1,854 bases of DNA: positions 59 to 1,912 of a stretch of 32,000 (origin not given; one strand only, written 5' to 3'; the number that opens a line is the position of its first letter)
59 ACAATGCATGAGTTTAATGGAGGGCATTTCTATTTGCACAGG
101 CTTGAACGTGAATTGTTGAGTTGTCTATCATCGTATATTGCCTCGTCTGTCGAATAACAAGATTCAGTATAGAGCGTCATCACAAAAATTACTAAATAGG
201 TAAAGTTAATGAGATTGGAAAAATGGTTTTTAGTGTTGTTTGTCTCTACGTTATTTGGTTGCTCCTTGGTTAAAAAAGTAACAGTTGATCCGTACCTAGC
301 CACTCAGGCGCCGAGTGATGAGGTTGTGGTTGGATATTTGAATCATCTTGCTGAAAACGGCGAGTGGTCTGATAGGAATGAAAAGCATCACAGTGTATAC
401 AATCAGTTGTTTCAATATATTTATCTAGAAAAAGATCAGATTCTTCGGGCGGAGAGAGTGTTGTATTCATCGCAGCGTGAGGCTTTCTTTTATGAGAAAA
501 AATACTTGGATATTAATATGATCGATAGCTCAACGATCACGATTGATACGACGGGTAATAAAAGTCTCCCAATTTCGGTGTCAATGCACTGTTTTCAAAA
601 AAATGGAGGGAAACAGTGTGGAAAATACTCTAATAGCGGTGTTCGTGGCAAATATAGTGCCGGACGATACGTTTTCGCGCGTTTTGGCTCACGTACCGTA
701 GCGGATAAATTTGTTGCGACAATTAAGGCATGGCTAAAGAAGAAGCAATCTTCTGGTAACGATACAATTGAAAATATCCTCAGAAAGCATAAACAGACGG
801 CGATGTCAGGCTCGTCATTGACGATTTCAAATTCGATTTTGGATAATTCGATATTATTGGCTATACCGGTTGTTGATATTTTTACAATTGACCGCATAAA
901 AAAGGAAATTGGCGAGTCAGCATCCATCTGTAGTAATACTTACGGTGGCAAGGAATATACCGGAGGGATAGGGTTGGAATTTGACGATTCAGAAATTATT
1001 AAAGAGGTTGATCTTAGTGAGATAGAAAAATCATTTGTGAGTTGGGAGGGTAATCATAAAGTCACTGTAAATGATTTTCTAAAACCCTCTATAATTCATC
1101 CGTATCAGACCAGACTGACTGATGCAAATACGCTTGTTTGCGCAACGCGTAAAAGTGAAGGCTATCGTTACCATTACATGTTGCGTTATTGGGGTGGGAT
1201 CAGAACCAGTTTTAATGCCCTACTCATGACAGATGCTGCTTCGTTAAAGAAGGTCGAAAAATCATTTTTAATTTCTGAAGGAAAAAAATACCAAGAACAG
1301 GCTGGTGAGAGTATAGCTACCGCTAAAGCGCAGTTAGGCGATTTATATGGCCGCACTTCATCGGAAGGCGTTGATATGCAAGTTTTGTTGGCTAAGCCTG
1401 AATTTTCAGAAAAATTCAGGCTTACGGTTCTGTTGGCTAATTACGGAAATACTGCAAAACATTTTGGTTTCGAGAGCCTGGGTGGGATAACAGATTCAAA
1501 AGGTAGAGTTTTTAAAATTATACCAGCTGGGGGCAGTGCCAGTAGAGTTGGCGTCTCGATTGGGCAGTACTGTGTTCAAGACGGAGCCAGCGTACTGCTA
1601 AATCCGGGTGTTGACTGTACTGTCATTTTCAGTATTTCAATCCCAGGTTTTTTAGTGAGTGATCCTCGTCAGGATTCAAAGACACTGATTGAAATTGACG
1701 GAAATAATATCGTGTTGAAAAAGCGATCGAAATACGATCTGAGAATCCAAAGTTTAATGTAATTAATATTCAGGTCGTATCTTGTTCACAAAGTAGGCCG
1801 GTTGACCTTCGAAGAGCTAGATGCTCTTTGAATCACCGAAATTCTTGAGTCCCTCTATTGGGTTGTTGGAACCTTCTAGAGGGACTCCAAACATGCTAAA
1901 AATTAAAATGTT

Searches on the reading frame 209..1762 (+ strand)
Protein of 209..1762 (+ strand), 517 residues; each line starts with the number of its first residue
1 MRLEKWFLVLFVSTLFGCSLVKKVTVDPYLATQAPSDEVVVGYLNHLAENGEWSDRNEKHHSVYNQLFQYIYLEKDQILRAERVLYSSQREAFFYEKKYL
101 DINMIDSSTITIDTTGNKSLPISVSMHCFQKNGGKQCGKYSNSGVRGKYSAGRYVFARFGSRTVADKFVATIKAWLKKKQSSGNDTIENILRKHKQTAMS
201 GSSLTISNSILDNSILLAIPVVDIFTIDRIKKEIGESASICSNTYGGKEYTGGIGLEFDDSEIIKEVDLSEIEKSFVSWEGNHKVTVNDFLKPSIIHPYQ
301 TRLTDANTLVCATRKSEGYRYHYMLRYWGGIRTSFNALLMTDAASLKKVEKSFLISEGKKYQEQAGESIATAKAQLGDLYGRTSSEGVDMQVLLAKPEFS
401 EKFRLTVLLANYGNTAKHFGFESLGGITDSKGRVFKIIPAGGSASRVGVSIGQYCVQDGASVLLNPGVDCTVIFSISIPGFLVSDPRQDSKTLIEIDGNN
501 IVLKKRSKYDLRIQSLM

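Call 8: search_protein_families(library=pfam, proteins=[window:209-1762:+])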
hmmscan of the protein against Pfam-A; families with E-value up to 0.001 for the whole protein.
window:209-1762:+ (517 aa): 0 families

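Call 9: search_protein_families(library=padloc, proteins=[window:209-1762:+])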
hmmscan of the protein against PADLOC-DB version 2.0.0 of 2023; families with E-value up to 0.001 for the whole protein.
window:209-1762:+ (517 aa): 0 families

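Call 52: search_protein_families(library=ncbifam, proteins=[window:209-1762:+], max_evalue=0.00001)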
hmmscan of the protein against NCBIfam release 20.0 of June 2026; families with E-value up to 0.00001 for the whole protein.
window:209-1762:+ (517 aa): 0 families

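Call 63: find_encoding_contigs(protein=window:209-1762:+, flank=10000, max_places=2)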
Protein window:209-1762:+ (517 aa): 1 contig read that carries it; 1 place shown.
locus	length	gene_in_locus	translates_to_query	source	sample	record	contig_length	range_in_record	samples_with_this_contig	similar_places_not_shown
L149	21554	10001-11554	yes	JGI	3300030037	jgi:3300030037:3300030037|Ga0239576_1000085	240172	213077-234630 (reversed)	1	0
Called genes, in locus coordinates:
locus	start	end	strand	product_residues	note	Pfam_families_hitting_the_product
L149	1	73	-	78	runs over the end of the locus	-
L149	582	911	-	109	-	PF25023:TEN_YD-shell (weak), PF05593:RHS_repeat (faint)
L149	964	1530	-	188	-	PF07791:Imm11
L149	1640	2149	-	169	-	PF05954:Phage_GPD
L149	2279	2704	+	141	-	PF13610:DDE_Tnp_IS240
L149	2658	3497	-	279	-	PF15575:Imm49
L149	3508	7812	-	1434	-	PF05954:Phage_GPD, PF04717:Phage_base_V, PF22178:Gp5_trimer_C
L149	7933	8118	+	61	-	-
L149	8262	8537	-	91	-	PF01381:HTH_3, PF13560:HTH_31 (weak)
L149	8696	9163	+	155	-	-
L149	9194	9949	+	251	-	PF00561:Abhydrolase_1 (faint), PF00975:Thioesterase, PF12146:Hydrolase_4 (weak), PF20408:Abhydrolase_11 (faint)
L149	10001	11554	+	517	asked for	-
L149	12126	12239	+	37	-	-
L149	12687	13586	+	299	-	-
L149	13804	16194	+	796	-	PF00004:AAA (faint), PF07728:AAA_5, PF28529:McrB_lid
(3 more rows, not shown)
